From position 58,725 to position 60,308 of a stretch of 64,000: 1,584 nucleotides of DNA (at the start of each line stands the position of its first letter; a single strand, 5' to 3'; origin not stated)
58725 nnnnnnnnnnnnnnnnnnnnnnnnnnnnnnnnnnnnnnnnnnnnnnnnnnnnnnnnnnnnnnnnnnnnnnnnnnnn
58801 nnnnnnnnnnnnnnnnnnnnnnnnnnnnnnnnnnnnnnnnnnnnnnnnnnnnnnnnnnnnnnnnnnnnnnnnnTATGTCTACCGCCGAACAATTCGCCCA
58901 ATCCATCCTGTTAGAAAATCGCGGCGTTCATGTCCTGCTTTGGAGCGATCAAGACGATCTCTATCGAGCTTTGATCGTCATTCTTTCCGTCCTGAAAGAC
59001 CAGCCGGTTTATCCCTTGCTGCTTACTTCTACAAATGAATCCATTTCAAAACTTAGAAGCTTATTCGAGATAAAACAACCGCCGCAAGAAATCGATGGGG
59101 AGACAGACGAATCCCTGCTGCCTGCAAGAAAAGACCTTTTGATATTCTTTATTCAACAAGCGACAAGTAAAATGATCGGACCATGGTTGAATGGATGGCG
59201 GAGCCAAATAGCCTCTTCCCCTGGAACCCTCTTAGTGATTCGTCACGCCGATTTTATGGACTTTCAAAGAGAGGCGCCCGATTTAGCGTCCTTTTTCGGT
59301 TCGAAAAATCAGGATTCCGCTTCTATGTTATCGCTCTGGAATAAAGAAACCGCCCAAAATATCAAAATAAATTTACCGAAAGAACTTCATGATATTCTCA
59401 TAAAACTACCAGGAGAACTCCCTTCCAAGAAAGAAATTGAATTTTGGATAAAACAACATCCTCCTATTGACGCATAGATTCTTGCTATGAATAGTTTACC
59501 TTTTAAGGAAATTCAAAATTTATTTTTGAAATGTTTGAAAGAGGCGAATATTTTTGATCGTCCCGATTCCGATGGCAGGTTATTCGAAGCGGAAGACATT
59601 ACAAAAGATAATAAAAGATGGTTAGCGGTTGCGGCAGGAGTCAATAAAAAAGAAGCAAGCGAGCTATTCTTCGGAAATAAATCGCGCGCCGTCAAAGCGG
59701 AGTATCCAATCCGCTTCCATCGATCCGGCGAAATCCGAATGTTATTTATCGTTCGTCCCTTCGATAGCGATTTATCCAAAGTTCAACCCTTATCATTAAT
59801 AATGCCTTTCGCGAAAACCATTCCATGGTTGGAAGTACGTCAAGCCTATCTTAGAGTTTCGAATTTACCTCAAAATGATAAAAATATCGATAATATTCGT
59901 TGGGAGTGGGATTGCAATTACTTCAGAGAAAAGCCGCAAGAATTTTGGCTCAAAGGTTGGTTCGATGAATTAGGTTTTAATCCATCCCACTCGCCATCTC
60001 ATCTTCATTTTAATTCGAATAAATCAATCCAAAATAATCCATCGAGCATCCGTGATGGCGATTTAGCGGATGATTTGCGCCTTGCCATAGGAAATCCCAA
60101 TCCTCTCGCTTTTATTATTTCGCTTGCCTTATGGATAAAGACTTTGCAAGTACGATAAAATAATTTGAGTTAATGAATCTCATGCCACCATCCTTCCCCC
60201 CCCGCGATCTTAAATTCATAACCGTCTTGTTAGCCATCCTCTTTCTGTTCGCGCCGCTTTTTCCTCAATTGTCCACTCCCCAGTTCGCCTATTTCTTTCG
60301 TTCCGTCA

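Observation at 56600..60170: Low-GC island: VapBC module plus a three-gene operon (AAA+ Orc1/Cdc6-like ATPase and two proteins of unknown function), a candidate undescribed accessory or defence system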

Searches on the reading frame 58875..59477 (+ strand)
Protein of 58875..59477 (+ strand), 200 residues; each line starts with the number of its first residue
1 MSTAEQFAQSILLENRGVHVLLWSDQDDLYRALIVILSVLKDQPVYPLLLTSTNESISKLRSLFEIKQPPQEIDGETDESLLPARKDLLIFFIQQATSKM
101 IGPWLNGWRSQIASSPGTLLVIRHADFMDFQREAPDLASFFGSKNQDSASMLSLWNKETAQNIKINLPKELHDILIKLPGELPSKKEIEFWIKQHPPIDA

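Call 3: search_protein_families(library=pfam, proteins=[window:58875-59477:+], max_evalue=1)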
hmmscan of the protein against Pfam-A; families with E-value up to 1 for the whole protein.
window:58875-59477:+ (200 aa): 0 families

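Call 4: search_protein_families(library=padloc, proteins=[window:58875-59477:+], max_evalue=1)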
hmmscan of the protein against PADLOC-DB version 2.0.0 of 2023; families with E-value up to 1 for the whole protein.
window:58875-59477:+ (200 aa): 0 families

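Call 5: search_protein_families(library=ncbifam, proteins=[window:58875-59477:+], max_evalue=1)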
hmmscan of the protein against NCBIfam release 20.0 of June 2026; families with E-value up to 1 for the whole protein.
window:58875-59477:+ (200 aa): 0 families

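Call 7: find_homologous_proteins(query=window:58875-59477:+)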
Query window:58875-59477:+ (200 aa): 51 proteins with E <= 0.001 among 126 candidates.
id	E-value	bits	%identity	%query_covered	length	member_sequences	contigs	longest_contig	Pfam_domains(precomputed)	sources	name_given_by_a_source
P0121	1.7e-109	382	87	100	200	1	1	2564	-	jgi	-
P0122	3.1e-104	365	99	84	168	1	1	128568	-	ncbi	ncbi:MAG: hypothetical protein AB1656_11960 [Candidatus Omnitrophota bacterium]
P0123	1.8e-74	268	61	100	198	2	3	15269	-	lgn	-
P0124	3.3e-72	260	62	99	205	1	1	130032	-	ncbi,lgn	-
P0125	3.7e-71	257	60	99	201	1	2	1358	-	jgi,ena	-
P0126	1.3e-70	255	60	99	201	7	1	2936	-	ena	-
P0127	1.2e-68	249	58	100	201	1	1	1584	-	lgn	-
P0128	1.5e-68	248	61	99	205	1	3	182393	-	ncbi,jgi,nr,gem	ncbi:MAG: hypothetical protein C4527_03700 [Candidatus Omnitrophota bacterium]|jgi:hypothetical prot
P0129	8.1e-61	223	54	99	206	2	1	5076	-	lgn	-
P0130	7.4e-60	220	51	98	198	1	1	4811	-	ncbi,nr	ncbi:MAG: hypothetical protein NTW86_06030 [Candidatus Sumerlaeota bacterium]|nr:hypothetical protei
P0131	1.3e-59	219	53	100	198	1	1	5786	-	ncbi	ncbi:MAG: hypothetical protein ACE5IR_20425 [bacterium]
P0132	4.9e-59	217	53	99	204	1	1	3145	-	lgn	-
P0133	1.5e-56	209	53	100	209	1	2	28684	-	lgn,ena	-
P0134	1.7e-56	209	53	99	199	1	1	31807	-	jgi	jgi:hypothetical protein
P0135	3.5e-56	208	50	100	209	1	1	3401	-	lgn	-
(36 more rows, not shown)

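Call 25: search_solved_structures(query=A2, max_evalue=10, show_alignments=2)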
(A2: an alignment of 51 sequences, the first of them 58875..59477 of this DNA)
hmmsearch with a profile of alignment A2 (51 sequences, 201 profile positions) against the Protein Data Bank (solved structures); distinct sequences matched with E-value up to 10: 0.

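Call 36: predict_structure(alignment_id=A2)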
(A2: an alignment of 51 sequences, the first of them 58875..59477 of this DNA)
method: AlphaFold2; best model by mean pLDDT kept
length: 200 residues; sequences in the alignment: 51
mean_pLDDT: 89.8   pTM: 0.86
mean pLDDT of the five models: 89.8, 88.9, 88.7, 86.7, 86.6
residues with pLDDT >= 90: 158; 70-90: 21; 50-70: 7; < 50: 14
segments of 3 or more residues with pLDDT < 50: 68-81
pLDDT, mean of each block of 10 residues (from residue 1): 94 96 97 98 96 89 68 44 78 92 93 95 96 94 90 95 96 96 96 90
secondary structure, 60 per line:
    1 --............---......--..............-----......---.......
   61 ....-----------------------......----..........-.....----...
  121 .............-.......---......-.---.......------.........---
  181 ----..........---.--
elements in order: H4-14 E18-23 H26-39 E45-50 H54-64 E88-93 H98-107 H109-113 E118-123 H124-133 H135-141 E145-147 H157-162 H169-177 H185-194

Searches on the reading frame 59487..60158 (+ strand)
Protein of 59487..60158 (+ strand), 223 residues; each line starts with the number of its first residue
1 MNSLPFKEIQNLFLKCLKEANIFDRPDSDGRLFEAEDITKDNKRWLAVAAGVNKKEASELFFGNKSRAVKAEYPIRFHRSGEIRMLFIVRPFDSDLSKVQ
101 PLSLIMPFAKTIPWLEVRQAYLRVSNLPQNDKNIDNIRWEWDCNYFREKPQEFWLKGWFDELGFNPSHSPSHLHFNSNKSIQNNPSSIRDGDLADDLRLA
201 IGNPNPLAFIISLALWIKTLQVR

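Call 3: search_protein_families(library=pfam, proteins=[window:59487-60158:+], max_evalue=1)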
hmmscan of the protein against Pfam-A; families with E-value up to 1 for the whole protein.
window:59487-60158:+ (223 aa): 0 families

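Call 4: search_protein_families(library=padloc, proteins=[window:59487-60158:+], max_evalue=1)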
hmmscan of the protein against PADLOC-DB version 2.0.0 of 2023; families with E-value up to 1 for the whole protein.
window:59487-60158:+ (223 aa): 0 families

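Call 5: search_protein_families(library=ncbifam, proteins=[window:59487-60158:+], max_evalue=1)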
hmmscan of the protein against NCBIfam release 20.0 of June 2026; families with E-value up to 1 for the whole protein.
window:59487-60158:+ (223 aa): 0 families

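Call 8: find_homologous_proteins(query=window:59487-60158:+)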
Query window:59487-60158:+ (223 aa): 8 proteins with E <= 0.001 among 320 candidates.
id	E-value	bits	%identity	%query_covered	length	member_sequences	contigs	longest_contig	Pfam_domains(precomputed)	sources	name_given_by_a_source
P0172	1.2e-148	511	100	100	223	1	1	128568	-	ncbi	ncbi:MAG: hypothetical protein AB1656_11965 [Candidatus Omnitrophota bacterium]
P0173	8.7e-122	423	82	100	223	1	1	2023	-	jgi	-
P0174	4.8e-78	280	57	99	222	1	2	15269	-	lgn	-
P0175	1.6e-69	252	52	99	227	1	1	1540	-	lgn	-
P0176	3.4e-61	225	48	99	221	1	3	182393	-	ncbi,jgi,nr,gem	ncbi:MAG: hypothetical protein C4527_03695 [Candidatus Omnitrophota bacterium]|jgi:hypothetical prot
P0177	5.4e-32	129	35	93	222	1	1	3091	-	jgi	jgi:hypothetical protein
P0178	8.0e-32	129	36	94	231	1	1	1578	-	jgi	jgi:hypothetical protein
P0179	2.8e-31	127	34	96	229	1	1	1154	-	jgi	jgi:hypothetical protein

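Call 24: search_solved_structures(query=A4, max_evalue=10, show_alignments=2)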
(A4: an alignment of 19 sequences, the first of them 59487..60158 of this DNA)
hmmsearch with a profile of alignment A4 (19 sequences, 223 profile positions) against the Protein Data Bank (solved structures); distinct sequences matched with E-value up to 10: 0.

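Call 30: predict_structure(alignment_id=A3)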
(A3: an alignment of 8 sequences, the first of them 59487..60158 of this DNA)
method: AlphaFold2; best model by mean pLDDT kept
length: 223 residues; sequences in the alignment: 8
mean_pLDDT: 81.1   pTM: 0.80
mean pLDDT of the five models: 81.1, 74.3, 72.9, 69.2, 69.1
residues with pLDDT >= 90: 86; 70-90: 100; 50-70: 22; < 50: 15
segments of 3 or more residues with pLDDT < 50: 180-193
pLDDT, mean of each block of 10 residues (from residue 1): 83 93 81 92 93 93 91 86 92 78 83 91 84 81 72 78 74 71 41 59 87 87 57
secondary structure, 60 per line:
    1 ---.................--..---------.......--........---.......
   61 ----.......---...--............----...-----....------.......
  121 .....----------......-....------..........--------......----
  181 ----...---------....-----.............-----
elements in order: H4-20 E34-40 E43-50 H54-60 H65-71 E75-77 E80-91 E104-107 E114-125 E136-141 H143-146 H153-162 E171-176 E197-200 H206-218

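Call 41: search_protein_representatives(alignment_id=A3)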
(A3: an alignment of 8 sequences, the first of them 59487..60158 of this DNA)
Query: 8 sequences, 225 profile positions. Proteins with E-value up to 0.001 (for the whole library): 54; up to 1e-10: 45; up to 1e-30: 35. The best 54 are listed.
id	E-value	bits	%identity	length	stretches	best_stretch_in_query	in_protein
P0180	1.2e-81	289.7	-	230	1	2-223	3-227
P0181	6.7e-73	261.1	-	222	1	5-222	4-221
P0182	3.3e-69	249.0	-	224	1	1-222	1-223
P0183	5.0e-69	248.4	-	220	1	1-222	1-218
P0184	2.5e-64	233.1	-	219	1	6-221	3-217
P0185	3.4e-64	232.6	-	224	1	2-222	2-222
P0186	6.9e-63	228.4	-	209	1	7-221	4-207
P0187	9.8e-62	224.6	-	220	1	5-222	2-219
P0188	1.1e-60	221.1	-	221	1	1-220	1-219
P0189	5.3e-60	218.9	-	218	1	6-222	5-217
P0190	1.3e-59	217.6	-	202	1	18-221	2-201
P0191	2.0e-59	217.1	-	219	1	5-223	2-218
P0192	2.3e-59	216.8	-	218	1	7-221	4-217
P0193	2.6e-59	216.7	-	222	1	5-222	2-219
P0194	8.7e-57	208.4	-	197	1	3-172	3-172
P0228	2.0e-07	46.9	-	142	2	117-219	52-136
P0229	7.1e-07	45.2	-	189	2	134-222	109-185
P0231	1.6e-05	40.8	-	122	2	117-182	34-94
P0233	5.8e-04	35.6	-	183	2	119-219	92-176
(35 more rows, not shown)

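Call 64: find_encoding_contigs(protein=P0233, flank=6000, max_places=3)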
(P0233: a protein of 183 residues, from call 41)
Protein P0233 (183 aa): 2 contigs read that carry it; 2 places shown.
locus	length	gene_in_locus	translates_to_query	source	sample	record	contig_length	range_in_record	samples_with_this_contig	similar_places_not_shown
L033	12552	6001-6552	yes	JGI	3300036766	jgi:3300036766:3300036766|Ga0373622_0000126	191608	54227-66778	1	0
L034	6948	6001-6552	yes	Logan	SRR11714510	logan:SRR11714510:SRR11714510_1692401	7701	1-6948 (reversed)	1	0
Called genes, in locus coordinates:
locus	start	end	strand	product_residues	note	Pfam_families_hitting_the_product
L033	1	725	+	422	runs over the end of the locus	PF12704:MacB_PCD, PF02687:FtsX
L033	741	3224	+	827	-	PF00912:Transgly, PF00905:Transpeptidase, PF06832:BiPBP_C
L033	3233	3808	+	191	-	PF02525:Flavodoxin_2 (weak), PF03358:FMN_red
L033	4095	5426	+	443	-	PF13191:AAA_16 (weak)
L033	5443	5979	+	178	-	-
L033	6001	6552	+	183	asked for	-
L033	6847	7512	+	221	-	PF07963:N_methyl, PF07596:SBP_bac_10 (weak)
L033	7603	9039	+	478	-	PF01555:N6_N4_Mtase (faint)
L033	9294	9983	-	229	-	-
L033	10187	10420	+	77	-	PF00589:Phage_integrase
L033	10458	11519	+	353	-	-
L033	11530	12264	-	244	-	-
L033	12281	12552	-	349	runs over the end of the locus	PF12127:FloA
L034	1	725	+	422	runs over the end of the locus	PF12704:MacB_PCD, PF02687:FtsX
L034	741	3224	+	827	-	PF00912:Transgly, PF00905:Transpeptidase, PF06832:BiPBP_C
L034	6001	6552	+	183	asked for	-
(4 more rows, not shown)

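Call 65: find_encoding_contigs(protein=P0229, flank=6000, max_places=3)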
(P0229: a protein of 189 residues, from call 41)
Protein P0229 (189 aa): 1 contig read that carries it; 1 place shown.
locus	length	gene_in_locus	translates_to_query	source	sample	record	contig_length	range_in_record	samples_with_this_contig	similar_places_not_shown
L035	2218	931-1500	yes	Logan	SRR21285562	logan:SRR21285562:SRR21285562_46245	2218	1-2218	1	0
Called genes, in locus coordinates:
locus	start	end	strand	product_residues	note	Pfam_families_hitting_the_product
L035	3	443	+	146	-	?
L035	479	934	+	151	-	-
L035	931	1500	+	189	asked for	-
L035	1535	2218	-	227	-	?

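Call 76: fold_search(model_id=the predicted structure, library=viral)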
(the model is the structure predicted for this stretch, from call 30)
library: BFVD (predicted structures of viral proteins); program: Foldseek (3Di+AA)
matches with E <= 10: 245; with E <= 0.001: 0
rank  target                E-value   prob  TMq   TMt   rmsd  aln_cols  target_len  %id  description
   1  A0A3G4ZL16            1.7e-01  0.09  0.17  0.11  16.9       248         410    7  Uncharacterized protein [Terrestrivirus sp.]
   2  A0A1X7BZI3            3.1e-01  0.08  0.13  0.15  14.6       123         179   10  (no name in the UniProt tables at hand)
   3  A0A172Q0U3            3.3e-01  0.05  0.12  0.09  19.3       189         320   10  Uncharacterized protein [Acinetobacter phage vB_AbaM_ME3]
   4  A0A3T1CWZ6            4.4e-01  0.06  0.13  0.13  16.4       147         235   14  BTB/POZ domain-containing protein [Acanthamoeba castellanii medusavirus J1]
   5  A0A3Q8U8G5            5.5e-01  0.18  0.24  0.25  13.9       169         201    9  Uncharacterized protein [Megavirus baoshan]
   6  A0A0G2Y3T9            6.1e-01  0.05  0.14  0.08  21.0       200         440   10  Ankyrin repeat protein [Acanthamoeba polyphaga mimivirus Kroon]
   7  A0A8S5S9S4            6.8e-01  0.03  0.10  0.06  17.8       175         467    8  Tail protein [Myoviridae sp. ctByu2]
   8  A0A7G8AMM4            7.2e-01  0.01  0.11  0.04  17.7       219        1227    8  (no name in the UniProt tables at hand)
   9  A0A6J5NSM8            8.5e-01  0.06  0.15  0.16  10.2       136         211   15  Type II CBASS E2 protein domain-containing protein [uncultured Caudovirales phage]
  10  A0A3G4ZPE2            9.0e-01  0.02  0.11  0.09  16.8       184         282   10  Uncharacterized protein [Terrestrivirus sp.]
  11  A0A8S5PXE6            9.6e-01  0.08  0.12  0.16   6.4        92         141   17  N-acetyltransferase domain-containing protein [Myoviridae sp. ctgsk7]
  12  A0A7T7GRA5            9.6e-01  0.04  0.17  0.12  21.3       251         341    7  (no name in the UniProt tables at hand)
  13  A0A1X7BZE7            1.0e+00  0.03  0.10  0.15  14.2       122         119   13  (no name in the UniProt tables at hand)
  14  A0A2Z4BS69            1.2e+00  0.02  0.11  0.11  15.4       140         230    9  Polyprotein (Fragment) [Posa-like virus]
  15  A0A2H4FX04            1.3e+00  0.07  0.16  0.06   8.9       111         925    7  (no name in the UniProt tables at hand)
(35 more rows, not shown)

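Call 83: search_protein_families(library=pfam, proteins=[L033:7603-9039:+, L033:10458-11519:+], max_evalue=0.001)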
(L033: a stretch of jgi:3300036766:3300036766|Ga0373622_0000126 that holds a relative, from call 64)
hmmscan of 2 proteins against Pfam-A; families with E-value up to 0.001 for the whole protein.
L033:7603-9039:+ (478 aa): 1 family
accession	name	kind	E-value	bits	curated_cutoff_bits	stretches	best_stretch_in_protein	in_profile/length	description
PF01555.25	N6_N4_Mtase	-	7.1e-10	39.6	26.7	1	43-109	159-219/221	DNA methylase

L033:10458-11519:+ (353 aa): 0 families

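Call 89: search_dna_similar(query=window:59487-60158:+, collection=plasmids, mode=protein, max_evalue=0.01, max_rows=10)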
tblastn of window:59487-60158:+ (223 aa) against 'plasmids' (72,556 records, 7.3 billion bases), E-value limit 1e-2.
No match.

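Call 98: search_protein_families(library=pfam, proteins=[L033:4095-5426:+, L033:5443-5979:+, L033:6001-6552:+, L035:3-443:+, L035:479-934:+, L035:931-1500:+, L033:9294-9983:-, L033:11530-12264:-], max_evalue=0.1)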
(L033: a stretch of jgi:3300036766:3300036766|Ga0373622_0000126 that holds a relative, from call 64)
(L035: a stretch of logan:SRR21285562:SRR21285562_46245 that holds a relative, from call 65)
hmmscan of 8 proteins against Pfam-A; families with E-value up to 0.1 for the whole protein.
L033:4095-5426:+ (443 aa): 11 families
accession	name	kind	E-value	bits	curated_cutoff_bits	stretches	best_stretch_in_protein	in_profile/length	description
PF13191.12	AAA_16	-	3.4e-06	28.1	32.6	1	58-234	26-150/167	AAA ATPase domain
PF13401.12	AAA_22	-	0.0019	18.9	27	0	59-229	8-97/130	AAA domain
PF00004.35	AAA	-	0.0021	18.9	21.2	0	176-236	20-78/131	ATPase family associated with various cellular activities (AAA)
PF12775.13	AAA_7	-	0.0076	16.2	25.8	1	53-91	30-68/181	P-loop containing dynein motor region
PF07693.20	KAP_NTPase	-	0.024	14.3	20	0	151-232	125-167/293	KAP family P-loop domain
PF25199.1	nSTAND_NTPase5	-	0.034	14.4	34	0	43-75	28-60/145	Novel STAND NTPase 5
PF10236.15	DAP3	-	0.054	13.1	23.1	0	52-75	19-42/311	Mitochondrial ribosomal death-associated protein 3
PF01637.24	ATPase_2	-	0.063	13.5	33.2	0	43-234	7-128/225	ATPase domain predominantly from Archaea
PF03266.21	NTPase_1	-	0.066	13.5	23.9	0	58-87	1-30/168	NTPase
PF09820.16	AAA-ATPase_like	-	0.072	13.3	26.1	0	192-237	116-161/201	Predicted AAA-ATPase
PF02367.23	TsaE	-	0.086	13.2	26.6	0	41-88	4-53/128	Threonylcarbamoyl adenosine biosynthesis protein TsaE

L033:5443-5979:+ (178 aa): 0 families

L033:6001-6552:+ (183 aa): 0 families

L035:3-443:+ (146 aa): 0 families

L035:479-934:+ (151 aa): 0 families

L035:931-1500:+ (189 aa): 0 families

L033:9294-9983:- (229 aa): 1 family
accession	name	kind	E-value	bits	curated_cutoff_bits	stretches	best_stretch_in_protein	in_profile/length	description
PF11185.13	DUF2971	-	0.00028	22.6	22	1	79-155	1-88/89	Protein of unknown function (DUF2971)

L033:11530-12264:- (244 aa): 0 families

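Call 99: search_protein_families(library=padloc, proteins=[L033:4095-5426:+, L033:5443-5979:+, L033:6001-6552:+], max_evalue=0.001)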
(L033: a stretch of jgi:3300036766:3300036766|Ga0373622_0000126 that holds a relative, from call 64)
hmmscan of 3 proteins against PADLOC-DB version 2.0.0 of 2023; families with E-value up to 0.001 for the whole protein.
L033:4095-5426:+ (443 aa): 0 families

L033:5443-5979:+ (178 aa): 0 families

L033:6001-6552:+ (183 aa): 0 families

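Call 102: search_solved_structures(query=L033:4095-5426:+, max_evalue=10)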
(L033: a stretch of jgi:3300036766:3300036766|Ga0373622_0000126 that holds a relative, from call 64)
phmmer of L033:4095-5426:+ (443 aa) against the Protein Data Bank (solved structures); distinct sequences matched with E-value up to 10: 0.

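Call 104: find_encoding_contigs(protein=P0228, flank=7000, max_places=2)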
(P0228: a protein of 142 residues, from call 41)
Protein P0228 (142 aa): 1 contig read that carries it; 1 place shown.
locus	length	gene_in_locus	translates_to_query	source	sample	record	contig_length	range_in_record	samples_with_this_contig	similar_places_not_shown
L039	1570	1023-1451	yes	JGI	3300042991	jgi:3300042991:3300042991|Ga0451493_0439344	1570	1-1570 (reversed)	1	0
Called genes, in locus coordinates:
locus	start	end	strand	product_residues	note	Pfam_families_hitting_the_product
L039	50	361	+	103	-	-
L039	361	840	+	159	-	-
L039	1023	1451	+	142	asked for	-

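Call 105: find_encoding_contigs(protein=P0231, flank=7000, max_places=2)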
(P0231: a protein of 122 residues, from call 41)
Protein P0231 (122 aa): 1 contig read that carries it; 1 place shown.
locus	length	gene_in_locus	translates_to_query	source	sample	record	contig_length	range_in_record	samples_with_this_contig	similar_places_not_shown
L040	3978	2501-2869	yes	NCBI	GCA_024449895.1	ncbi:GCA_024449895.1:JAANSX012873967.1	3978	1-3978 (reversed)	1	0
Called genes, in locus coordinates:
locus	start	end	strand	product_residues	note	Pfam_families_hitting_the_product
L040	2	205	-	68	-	?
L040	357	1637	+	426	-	PF10236:DAP3 (weak), PF13191:AAA_16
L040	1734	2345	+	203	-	-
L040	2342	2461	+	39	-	-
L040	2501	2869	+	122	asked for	-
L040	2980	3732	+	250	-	PF13847:Methyltransf_31 (weak), PF08241:Methyltransf_11, PF08242:Methyltransf_12, PF13649:Methyltransf_25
